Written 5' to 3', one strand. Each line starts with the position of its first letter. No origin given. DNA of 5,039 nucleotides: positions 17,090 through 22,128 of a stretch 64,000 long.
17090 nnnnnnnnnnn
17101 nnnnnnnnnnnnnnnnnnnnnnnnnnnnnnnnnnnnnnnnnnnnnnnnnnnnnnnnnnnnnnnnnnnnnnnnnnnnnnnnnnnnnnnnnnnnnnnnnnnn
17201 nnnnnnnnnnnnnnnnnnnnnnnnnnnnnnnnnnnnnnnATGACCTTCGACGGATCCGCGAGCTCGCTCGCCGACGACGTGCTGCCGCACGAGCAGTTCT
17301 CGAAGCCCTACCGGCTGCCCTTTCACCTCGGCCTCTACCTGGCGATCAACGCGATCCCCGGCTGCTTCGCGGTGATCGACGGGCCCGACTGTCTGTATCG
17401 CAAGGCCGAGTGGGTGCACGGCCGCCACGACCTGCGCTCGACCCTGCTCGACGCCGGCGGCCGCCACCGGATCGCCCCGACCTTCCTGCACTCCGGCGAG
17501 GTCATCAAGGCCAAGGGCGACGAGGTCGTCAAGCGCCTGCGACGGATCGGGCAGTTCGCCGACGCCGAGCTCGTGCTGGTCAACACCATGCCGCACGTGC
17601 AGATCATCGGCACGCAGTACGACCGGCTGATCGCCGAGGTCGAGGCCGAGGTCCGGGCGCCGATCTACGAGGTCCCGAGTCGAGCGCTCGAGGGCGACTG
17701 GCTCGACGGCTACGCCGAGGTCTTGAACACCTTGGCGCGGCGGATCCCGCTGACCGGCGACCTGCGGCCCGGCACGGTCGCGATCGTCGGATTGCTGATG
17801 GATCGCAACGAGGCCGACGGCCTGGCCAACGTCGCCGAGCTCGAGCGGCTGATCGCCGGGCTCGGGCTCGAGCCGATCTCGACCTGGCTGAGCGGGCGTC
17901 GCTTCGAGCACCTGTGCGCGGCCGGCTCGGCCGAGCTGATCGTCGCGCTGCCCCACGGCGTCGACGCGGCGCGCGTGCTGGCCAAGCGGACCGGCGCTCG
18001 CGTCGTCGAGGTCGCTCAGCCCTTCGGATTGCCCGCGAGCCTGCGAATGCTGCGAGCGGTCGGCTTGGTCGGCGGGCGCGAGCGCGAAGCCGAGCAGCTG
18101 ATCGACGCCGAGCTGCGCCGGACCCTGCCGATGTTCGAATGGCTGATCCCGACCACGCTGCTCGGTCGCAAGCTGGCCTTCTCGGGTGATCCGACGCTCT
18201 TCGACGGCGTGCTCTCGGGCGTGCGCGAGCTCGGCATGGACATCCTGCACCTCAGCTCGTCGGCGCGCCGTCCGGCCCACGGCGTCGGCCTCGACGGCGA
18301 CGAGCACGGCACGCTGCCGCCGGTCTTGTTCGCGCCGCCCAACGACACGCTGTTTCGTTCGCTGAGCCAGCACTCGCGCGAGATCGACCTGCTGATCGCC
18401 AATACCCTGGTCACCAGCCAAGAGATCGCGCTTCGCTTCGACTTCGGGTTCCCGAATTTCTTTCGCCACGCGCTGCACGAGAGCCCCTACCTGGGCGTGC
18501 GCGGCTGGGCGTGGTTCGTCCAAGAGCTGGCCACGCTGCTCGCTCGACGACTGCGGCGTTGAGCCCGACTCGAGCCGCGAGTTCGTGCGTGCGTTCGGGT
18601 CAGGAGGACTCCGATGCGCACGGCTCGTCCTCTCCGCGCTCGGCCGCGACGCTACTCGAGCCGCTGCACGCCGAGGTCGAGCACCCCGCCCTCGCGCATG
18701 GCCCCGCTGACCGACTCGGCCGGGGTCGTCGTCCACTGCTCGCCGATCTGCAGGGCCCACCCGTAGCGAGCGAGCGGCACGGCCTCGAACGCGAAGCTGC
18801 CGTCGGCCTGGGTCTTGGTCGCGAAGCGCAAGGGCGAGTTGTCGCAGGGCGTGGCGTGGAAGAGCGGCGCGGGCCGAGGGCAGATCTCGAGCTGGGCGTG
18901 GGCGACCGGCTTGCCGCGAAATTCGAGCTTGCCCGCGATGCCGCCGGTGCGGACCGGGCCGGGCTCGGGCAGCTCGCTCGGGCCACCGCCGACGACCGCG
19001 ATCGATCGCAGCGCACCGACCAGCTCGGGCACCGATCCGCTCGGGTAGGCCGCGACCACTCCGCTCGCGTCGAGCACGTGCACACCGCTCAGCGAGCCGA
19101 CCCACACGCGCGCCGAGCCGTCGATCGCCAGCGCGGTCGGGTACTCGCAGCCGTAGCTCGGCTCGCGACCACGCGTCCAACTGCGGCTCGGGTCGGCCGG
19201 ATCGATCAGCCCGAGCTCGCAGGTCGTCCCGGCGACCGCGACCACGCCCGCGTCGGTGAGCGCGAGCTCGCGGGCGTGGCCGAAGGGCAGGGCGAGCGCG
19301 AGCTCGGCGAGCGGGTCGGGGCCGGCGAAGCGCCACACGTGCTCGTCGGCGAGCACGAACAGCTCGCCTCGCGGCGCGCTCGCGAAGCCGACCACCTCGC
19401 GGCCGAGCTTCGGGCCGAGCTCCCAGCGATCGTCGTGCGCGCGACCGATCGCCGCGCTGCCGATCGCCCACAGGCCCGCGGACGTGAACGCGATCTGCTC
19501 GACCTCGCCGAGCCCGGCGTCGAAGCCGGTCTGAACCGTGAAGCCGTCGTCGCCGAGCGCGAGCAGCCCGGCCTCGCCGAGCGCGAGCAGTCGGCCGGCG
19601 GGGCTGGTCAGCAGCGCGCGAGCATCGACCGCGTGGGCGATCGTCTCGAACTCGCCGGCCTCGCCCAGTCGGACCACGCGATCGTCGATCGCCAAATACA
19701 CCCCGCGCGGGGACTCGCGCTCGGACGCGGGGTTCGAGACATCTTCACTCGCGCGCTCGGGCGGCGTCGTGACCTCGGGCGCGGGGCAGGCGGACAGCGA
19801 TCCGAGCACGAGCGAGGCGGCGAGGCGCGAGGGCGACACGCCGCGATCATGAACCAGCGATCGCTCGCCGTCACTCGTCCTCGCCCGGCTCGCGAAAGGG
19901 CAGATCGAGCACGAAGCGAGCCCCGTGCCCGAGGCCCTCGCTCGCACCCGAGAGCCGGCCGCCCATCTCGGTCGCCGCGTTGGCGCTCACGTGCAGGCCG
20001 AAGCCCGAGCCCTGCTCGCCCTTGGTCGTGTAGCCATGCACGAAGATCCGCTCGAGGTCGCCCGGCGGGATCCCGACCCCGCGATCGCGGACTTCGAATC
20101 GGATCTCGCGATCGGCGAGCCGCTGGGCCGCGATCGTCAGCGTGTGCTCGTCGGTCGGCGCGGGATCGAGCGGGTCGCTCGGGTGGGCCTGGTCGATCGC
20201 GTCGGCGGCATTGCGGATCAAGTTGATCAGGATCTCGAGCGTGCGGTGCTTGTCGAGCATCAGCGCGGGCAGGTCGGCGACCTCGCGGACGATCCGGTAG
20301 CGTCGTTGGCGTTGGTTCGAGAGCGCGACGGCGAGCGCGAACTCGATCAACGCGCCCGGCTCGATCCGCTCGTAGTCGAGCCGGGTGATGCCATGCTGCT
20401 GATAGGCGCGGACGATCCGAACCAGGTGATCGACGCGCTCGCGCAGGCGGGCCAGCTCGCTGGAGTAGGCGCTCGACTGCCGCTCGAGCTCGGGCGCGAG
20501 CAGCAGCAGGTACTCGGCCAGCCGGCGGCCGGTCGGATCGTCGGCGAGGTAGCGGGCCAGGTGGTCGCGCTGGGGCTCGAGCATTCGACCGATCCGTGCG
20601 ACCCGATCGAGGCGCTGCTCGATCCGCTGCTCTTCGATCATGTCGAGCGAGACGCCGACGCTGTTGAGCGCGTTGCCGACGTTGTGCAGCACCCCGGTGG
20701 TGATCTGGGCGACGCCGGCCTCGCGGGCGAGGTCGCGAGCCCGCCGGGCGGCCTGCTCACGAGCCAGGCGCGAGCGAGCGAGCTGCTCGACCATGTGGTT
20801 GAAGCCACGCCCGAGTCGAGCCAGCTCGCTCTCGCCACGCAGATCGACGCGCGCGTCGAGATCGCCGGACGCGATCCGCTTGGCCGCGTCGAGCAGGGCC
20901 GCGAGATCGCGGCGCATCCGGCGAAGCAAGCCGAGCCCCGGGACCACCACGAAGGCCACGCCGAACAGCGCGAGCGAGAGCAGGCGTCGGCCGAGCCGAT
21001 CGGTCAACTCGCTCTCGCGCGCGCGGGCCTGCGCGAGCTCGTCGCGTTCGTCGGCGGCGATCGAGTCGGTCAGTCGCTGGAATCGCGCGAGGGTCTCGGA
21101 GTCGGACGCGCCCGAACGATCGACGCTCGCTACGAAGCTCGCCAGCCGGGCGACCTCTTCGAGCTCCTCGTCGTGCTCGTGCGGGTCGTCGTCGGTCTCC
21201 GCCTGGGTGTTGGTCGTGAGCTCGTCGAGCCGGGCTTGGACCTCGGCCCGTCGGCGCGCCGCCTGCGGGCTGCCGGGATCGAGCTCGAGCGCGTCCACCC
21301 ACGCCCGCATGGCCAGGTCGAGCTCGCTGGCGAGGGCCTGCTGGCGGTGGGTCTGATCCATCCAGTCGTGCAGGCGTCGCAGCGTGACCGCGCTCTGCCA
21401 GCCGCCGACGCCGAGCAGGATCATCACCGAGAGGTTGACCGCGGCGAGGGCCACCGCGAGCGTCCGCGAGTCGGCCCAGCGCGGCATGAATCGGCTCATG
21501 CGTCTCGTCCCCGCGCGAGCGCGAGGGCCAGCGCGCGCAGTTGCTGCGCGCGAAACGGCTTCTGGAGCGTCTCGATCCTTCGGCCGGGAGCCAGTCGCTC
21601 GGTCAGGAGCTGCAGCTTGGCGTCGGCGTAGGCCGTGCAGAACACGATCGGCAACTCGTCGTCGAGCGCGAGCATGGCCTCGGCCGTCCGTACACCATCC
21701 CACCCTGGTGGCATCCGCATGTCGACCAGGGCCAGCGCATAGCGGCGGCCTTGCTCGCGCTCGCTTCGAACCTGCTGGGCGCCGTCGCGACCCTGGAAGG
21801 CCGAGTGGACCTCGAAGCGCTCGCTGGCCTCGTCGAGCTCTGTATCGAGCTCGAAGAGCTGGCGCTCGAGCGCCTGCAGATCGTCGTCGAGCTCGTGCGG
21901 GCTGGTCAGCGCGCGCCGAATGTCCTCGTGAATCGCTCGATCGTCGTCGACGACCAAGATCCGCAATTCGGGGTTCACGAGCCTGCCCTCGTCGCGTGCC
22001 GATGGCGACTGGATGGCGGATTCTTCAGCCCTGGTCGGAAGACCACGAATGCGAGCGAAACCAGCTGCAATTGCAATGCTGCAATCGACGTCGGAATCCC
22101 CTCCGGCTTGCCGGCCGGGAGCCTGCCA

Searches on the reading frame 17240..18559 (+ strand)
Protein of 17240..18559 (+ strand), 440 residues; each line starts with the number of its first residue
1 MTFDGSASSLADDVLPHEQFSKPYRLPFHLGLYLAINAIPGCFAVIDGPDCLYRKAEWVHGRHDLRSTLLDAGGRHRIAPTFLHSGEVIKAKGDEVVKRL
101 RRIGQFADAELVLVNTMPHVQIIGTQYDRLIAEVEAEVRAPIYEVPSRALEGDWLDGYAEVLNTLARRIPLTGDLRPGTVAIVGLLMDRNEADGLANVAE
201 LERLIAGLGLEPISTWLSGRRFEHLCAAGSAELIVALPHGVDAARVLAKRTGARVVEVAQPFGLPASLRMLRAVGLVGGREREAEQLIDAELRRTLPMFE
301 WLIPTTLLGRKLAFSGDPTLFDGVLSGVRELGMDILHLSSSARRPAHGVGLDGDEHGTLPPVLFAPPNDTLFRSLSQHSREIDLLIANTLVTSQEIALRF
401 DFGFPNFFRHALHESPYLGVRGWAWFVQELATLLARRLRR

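Call 6: search_protein_families(library=pfam, proteins=[window:17240-18559:+], max_evalue=1)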
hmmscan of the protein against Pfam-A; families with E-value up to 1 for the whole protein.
window:17240-18559:+ (440 aa): 1 family
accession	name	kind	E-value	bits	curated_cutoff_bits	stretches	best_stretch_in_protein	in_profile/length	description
PF00148.24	Oxidored_nitro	-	1.4e-37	130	28.6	1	31-434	5-398/399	Nitrogenase component 1 type Oxidoreductase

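Call 7: search_protein_families(library=ncbifam, proteins=[window:17240-18559:+], max_evalue=1)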
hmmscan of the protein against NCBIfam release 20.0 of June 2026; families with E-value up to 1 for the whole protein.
window:17240-18559:+ (440 aa): 9 families
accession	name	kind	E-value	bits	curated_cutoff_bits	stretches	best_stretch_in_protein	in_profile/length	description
TIGR01279.1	DPOR_bchN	equivalog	1.6e-07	30.6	419.95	1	77-317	52-282/407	ferredoxin:protochlorophyllide reductase (ATP-dependent) subunit N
NF002768.0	PRK02842.1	equivalog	1.1e-06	27.9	324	1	95-318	86-296/423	ferredoxin:protochlorophyllide reductase (ATP-dependent) subunit N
TIGR01284.1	alt_nitrog_alph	subfamily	2.1e-06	26.5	512.8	1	243-430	261-440/457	nitrogenase subunit alpha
TIGR01862.1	N2-ase-Ialpha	subfamily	9.4e-05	21.2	486.05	1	105-432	116-435/444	nitrogenase component I subunit alpha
TIGR01286.1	nifK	equivalog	0.00075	18.1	427.3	1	246-431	303-491/516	nitrogenase molybdenum-iron protein subunit beta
TIGR01861.1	ANFD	equivalog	0.0018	16.8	873.8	1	247-430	268-443/513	nitrogenase iron-iron protein, alpha chain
TIGR02014.1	BchZ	equivalog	0.0039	16.2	529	1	170-296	145-263/468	chlorophyllide a reductase subunit Z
TIGR01283.1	nifE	equivalog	0.014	14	505.1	1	86-343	99-361/459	nitrogenase iron-molybdenum cofactor biosynthesis protein NifE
TIGR01860.1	VNFD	equivalog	0.042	12.5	823.1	1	245-343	265-362/461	nitrogenase vanadium-iron protein, alpha chain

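Call 18: search_solved_structures(query=window:17240-18559:+, max_evalue=1, show_alignments=2)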
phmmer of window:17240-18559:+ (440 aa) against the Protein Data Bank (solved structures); distinct sequences matched with E-value up to 1: 19.
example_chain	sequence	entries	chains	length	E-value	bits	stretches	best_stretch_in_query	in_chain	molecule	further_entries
8boq_A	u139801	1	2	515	6.4e-05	25.3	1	208-431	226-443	Nitrogenase protein alpha chain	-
9p1x_B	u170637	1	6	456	0.00059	22.2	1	307-436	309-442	Nitrogenase molybdenum-iron protein beta chain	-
9spz_A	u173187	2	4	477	0.001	21.4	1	250-430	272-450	Nitrogenase protein alpha chain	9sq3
8oie_A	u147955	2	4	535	0.0016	20.8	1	250-434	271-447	Nitrogenase protein alpha chain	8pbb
1h1l_B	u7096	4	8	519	0.002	20.4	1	245-431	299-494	NITROGENASE MOLYBDENUM IRON PROTEIN BETA CHAIN | PROTEIN (NITROGENASE MOLYBDENUM IRON PROTEIN)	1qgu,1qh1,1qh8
5n6y_A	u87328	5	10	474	0.012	17.8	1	243-430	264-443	Nitrogenase vanadium-iron protein alpha chain | Nitrogenase protein alpha chain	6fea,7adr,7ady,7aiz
9fmg_A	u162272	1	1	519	0.017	17.4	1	222-335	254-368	Nitrogenase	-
9d9u_A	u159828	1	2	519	0.017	17.4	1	222-335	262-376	Nitrogenase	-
1mio_B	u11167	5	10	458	0.023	16.9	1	219-439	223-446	NITROGENASE MOLYBDENUM IRON PROTEIN (BETA CHAIN) | Nitrogenase molybdenum-iron protein beta chain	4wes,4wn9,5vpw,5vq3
6o7l_B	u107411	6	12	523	0.13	14.4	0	261-436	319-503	Nitrogenase molybdenum-iron protein beta chain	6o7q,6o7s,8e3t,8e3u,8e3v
6o7n_B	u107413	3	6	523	0.13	14.4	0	261-436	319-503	Nitrogenase molybdenum-iron protein beta chain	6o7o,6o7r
11ne_B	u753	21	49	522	0.13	14.4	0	261-436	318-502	Nitrogenase molybdenum-iron protein beta chain | NITROGENASE MOLYBDENUM-IRON PROTEIN | NITROGENASE MOLYBDENUM IRON PROTEIN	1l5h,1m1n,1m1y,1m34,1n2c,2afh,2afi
4xpi_B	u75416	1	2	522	0.13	14.4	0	261-436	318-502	Nitrogenase molybdenum-iron protein beta chain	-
10zm_D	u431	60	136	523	0.13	14.4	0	261-436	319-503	Nitrogenase molybdenum-iron protein beta chain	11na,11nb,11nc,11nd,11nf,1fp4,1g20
6o7m_B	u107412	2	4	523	0.13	14.4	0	261-436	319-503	Nitrogenase molybdenum-iron protein beta chain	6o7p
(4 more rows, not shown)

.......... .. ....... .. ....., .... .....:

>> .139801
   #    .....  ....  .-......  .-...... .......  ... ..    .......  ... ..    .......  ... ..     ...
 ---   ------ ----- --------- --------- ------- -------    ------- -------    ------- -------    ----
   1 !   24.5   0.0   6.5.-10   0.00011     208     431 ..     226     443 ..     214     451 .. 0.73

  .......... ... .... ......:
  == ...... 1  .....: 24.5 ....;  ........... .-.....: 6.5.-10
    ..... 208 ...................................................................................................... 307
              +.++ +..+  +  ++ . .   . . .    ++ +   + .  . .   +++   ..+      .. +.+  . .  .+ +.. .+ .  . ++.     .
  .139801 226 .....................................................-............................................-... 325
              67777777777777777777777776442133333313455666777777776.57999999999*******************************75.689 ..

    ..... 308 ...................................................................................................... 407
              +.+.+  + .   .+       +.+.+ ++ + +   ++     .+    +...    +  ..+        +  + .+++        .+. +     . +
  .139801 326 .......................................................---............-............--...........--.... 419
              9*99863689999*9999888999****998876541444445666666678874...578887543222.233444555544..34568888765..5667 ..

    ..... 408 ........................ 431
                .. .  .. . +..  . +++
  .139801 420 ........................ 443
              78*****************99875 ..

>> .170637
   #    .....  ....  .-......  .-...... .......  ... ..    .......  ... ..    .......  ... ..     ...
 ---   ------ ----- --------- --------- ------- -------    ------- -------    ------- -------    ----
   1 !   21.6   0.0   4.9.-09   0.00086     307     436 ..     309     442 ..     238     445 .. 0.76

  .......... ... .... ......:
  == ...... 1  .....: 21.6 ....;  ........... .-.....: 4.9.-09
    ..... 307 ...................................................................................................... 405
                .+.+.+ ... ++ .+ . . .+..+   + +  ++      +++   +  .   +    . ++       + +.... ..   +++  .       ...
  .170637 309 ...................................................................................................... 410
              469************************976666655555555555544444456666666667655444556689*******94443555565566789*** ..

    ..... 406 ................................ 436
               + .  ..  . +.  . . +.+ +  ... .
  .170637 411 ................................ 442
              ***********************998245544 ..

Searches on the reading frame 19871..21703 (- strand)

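Call 10: search_protein_families(library=pfam, proteins=[window:19871-21703:-], max_evalue=0.001)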
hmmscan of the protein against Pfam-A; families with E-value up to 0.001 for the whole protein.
window:19871-21703:- (610 aa): 2 families
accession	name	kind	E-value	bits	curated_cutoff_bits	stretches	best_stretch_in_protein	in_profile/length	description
PF02518.31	HATPase_c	-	3.4e-17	63.3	26.4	1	486-604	4-110/111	Histidine kinase-, DNA gyrase B-, and HSP90-like ATPase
PF00672.30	HAMP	-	3.2e-12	47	25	1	259-309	2-52/53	HAMP domain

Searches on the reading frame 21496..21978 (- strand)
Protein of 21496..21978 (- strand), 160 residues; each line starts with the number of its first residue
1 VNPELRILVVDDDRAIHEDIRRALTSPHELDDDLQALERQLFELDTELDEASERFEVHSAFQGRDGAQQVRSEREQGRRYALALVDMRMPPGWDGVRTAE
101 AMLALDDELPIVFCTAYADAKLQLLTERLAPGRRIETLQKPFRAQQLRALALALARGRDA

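Call 10: search_protein_families(library=pfam, proteins=[window:21496-21978:-], max_evalue=0.001)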
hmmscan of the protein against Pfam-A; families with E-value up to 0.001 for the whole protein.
window:21496-21978:- (160 aa): 1 family
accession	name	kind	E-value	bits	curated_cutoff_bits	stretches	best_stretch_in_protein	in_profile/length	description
PF00072.30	Response_reg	-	2.5e-11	44.2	30.2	1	49-149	19-108/111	Response regulator receiver domain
